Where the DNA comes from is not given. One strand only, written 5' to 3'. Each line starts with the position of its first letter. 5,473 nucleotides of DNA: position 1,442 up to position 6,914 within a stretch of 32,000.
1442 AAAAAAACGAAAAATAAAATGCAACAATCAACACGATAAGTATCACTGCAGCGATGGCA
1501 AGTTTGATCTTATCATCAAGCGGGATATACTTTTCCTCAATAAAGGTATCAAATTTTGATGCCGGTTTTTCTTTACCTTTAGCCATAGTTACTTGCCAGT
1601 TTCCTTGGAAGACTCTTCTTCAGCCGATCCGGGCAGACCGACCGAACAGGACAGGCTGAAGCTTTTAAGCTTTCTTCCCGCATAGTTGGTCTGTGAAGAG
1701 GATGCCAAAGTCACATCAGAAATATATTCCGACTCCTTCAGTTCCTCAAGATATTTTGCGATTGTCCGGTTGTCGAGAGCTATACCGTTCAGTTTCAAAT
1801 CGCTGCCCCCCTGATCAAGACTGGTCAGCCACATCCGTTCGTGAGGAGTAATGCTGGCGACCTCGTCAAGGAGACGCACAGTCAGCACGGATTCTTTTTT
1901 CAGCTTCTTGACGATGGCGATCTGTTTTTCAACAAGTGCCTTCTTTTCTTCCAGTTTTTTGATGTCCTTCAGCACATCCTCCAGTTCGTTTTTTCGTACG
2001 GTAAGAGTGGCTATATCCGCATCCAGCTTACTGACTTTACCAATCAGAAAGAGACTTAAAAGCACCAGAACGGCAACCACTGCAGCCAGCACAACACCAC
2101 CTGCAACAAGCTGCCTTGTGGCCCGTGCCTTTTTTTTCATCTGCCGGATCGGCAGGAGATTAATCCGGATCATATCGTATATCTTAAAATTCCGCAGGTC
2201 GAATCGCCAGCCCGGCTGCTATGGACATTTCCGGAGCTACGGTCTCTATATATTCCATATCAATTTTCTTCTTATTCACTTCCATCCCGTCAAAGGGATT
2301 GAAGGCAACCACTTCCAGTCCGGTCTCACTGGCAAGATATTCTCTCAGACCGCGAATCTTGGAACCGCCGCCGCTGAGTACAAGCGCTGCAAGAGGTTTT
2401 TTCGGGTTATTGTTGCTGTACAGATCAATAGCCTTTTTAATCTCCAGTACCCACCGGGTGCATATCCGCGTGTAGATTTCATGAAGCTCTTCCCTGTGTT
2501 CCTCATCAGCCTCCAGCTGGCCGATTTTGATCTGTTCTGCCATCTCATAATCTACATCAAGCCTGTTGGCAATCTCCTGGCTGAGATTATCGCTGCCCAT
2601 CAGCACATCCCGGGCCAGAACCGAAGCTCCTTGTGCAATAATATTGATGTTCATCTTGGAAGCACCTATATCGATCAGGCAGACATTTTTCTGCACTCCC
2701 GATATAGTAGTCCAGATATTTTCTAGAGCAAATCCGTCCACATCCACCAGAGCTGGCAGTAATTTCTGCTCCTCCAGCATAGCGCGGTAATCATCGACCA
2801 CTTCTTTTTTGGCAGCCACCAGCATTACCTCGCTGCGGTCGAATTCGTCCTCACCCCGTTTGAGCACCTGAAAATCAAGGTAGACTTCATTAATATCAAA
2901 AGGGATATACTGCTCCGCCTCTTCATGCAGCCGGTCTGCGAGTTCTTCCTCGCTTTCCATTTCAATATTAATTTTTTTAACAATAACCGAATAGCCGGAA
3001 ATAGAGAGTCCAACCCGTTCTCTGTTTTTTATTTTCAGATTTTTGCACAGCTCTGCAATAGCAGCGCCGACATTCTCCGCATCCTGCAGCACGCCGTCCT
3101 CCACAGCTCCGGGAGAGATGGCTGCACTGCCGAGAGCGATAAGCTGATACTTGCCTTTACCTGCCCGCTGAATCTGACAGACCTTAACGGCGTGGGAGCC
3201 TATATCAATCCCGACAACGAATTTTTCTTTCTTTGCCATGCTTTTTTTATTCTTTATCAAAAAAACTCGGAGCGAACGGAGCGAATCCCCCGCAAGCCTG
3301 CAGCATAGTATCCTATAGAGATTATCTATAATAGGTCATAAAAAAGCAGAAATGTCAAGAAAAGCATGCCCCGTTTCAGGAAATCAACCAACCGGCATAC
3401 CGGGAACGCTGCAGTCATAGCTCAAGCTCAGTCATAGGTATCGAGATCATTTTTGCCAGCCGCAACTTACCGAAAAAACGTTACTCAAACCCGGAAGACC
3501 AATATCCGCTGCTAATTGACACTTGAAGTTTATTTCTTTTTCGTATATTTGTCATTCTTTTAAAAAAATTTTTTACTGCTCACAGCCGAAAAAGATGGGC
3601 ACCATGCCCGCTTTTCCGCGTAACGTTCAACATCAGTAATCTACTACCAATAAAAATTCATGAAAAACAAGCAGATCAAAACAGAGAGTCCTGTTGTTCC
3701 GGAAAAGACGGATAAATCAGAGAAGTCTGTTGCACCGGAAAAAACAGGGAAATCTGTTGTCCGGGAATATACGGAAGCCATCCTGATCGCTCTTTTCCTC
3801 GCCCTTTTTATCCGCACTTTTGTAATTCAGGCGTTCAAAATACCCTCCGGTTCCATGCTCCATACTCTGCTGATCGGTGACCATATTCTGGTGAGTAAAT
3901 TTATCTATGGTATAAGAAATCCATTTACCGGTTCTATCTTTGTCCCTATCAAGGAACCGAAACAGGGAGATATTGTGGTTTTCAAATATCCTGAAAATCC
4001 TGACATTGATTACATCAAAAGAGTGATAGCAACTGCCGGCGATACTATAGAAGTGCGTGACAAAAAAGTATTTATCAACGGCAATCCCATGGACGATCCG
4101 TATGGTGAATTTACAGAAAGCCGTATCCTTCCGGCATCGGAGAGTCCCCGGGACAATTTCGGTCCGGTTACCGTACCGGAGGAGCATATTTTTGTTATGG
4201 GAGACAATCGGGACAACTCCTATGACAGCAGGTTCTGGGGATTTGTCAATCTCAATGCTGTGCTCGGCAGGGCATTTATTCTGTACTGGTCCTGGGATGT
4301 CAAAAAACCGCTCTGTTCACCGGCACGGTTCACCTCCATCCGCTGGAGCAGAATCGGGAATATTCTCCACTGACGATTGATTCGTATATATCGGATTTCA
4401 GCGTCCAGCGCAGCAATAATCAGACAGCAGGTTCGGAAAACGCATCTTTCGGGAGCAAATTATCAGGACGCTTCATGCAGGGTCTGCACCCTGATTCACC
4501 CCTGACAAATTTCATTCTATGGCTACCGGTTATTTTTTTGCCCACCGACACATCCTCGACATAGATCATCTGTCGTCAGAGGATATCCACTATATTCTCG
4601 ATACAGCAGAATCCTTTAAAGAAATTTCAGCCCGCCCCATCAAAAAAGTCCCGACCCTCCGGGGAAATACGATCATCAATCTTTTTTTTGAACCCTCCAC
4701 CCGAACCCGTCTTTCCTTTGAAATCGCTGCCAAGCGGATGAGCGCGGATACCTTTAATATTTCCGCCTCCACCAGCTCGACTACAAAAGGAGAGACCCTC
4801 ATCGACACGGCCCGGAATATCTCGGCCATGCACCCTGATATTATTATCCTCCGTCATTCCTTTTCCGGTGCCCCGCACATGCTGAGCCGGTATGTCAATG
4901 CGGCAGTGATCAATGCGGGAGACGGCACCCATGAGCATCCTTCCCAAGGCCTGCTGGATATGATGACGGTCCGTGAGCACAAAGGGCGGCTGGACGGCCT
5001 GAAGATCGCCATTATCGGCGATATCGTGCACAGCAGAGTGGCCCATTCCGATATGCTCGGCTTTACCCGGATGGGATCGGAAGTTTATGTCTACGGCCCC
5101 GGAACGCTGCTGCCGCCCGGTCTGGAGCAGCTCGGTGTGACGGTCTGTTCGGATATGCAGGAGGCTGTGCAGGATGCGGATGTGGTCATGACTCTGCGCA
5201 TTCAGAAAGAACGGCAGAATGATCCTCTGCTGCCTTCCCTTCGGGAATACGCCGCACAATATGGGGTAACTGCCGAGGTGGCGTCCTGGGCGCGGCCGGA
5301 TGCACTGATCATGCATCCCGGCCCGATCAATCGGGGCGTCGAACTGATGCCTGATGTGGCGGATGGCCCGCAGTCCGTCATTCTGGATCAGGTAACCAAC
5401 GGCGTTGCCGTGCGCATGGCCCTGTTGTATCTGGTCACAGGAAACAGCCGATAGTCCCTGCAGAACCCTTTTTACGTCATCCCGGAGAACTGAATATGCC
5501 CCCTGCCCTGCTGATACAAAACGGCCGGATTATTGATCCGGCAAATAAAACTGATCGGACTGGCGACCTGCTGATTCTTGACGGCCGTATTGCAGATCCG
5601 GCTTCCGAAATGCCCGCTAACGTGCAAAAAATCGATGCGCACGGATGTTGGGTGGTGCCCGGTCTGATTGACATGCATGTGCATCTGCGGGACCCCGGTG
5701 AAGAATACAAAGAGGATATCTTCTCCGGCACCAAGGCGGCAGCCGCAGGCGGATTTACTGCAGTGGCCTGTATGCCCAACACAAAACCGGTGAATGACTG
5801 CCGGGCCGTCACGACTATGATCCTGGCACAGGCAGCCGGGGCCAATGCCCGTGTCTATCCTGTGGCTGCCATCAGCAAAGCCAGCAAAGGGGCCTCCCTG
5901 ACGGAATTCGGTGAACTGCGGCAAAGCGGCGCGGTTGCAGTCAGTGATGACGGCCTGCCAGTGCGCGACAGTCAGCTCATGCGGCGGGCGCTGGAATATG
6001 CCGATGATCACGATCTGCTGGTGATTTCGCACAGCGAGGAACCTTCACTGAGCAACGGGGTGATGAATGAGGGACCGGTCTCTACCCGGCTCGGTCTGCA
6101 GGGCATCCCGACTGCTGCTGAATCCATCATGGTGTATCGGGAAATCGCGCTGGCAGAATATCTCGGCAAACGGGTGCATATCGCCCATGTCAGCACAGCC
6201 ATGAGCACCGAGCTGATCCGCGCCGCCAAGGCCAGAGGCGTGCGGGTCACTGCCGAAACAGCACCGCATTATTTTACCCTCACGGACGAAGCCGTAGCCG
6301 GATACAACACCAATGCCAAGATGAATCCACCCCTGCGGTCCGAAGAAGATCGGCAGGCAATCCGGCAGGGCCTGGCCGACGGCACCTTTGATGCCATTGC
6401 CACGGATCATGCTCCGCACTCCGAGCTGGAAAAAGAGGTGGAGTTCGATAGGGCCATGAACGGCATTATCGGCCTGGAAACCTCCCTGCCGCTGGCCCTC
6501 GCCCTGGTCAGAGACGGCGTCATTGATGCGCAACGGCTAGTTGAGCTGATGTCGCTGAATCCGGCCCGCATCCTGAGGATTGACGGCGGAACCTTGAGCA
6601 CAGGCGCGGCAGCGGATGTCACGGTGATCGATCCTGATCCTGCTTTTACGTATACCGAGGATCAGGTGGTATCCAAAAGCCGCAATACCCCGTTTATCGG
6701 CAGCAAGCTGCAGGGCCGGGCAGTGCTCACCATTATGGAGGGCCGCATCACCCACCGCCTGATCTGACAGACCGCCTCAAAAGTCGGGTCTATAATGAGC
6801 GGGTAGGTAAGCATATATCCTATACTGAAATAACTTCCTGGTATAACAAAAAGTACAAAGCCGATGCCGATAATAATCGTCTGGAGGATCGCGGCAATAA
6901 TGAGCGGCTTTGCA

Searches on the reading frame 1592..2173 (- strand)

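Call 27: search_protein_families(library=pfam, proteins=[window:1592-2173:-], max_evalue=0.001)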
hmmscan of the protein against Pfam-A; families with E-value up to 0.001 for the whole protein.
window:1592-2173:- (194 aa): 1 family
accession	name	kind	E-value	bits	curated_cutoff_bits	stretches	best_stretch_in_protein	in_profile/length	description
PF05137.18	PilN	-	9.2e-20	70.9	22.8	1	100-178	1-78/78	Fimbrial assembly protein (PilN)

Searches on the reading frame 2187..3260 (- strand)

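Call 27: search_protein_families(library=pfam, proteins=[window:2187-3260:-], max_evalue=0.001)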
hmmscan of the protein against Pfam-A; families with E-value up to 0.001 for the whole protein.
window:2187-3260:- (358 aa): 4 families
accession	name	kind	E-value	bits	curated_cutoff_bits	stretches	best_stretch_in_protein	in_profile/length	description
PF11104.14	PilM_2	-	4.1e-69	233.5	27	1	17-354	1-338/340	Type IV pilus assembly protein PilM;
PF14450.12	FtsA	-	6.7e-13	49.5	31.8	1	194-323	1-113/127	Cell division protein FtsA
PF06723.19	MreB_Mbl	-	3.5e-07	29.8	27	0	194-248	148-208/327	MreB/Mbl protein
PF25216.1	Volactin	-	0.0004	20.4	35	0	196-310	171-288/321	Volactin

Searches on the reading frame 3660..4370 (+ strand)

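Call 27: search_protein_families(library=pfam, proteins=[window:3660-4370:+], max_evalue=0.001)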
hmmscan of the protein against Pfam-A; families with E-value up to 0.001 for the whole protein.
window:3660-4370:+ (237 aa): 1 family
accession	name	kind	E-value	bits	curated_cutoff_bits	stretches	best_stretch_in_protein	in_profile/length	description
PF10502.14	Peptidase_S26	-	1.2e-55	188.5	22.9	1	35-210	2-168/168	Signal peptidase, peptidase S26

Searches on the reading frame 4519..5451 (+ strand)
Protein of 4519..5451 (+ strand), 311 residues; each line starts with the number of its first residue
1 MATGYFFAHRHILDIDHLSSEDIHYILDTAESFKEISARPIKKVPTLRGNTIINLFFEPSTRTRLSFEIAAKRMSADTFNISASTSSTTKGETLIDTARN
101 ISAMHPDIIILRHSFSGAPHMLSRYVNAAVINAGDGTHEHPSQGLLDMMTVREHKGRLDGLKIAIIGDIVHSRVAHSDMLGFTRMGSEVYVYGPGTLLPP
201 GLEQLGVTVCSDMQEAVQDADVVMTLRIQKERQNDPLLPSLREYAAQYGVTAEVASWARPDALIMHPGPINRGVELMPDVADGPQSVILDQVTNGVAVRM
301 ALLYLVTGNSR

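Call 27: search_protein_families(library=pfam, proteins=[window:4519-5451:+], max_evalue=0.001)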
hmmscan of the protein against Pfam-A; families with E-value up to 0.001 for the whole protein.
window:4519-5451:+ (311 aa): 2 families
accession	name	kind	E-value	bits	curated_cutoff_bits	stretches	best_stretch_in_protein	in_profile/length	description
PF02729.26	OTCace_N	-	2.3e-46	158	29.9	1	10-153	1-148/148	Aspartate/ornithine carbamoyltransferase, carbamoyl-P binding domain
PF00185.30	OTCace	-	2.9e-30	105.8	29.4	1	159-305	1-156/157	Aspartate/ornithine carbamoyltransferase, Asp/Orn binding domain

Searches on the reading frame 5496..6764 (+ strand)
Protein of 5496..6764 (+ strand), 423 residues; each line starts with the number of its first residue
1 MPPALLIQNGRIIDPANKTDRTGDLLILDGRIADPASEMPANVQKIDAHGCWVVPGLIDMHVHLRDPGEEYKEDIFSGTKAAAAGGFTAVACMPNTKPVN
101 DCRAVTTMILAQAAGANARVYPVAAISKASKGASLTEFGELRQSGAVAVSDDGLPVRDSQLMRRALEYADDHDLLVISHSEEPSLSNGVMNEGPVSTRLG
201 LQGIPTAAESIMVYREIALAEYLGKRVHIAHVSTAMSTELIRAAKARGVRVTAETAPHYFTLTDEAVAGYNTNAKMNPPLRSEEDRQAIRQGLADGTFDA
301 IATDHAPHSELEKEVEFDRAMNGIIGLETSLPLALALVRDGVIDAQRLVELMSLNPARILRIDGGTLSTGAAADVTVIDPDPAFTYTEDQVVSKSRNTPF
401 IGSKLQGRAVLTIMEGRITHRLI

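Call 27: search_protein_families(library=pfam, proteins=[window:5496-6764:+], max_evalue=0.001)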
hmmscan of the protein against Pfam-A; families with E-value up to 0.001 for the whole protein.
window:5496-6764:+ (423 aa): 4 families
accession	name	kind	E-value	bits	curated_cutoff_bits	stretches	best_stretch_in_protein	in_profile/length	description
PF01979.26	Amidohydro_1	-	1.6e-31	110.3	25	1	52-418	1-344/345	Amidohydrolase family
PF07969.17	Amidohydro_3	-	1.9e-13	51.2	29.7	2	67-419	153-471/472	Amidohydrolase family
PF12890.13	DHOase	-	0.00019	22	21.2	1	53-234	4-139/142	Dihydro-orotase-like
PF01026.27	TatD_DNase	-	0.00072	19.5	27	0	58-182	1-131/253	TatD related DNase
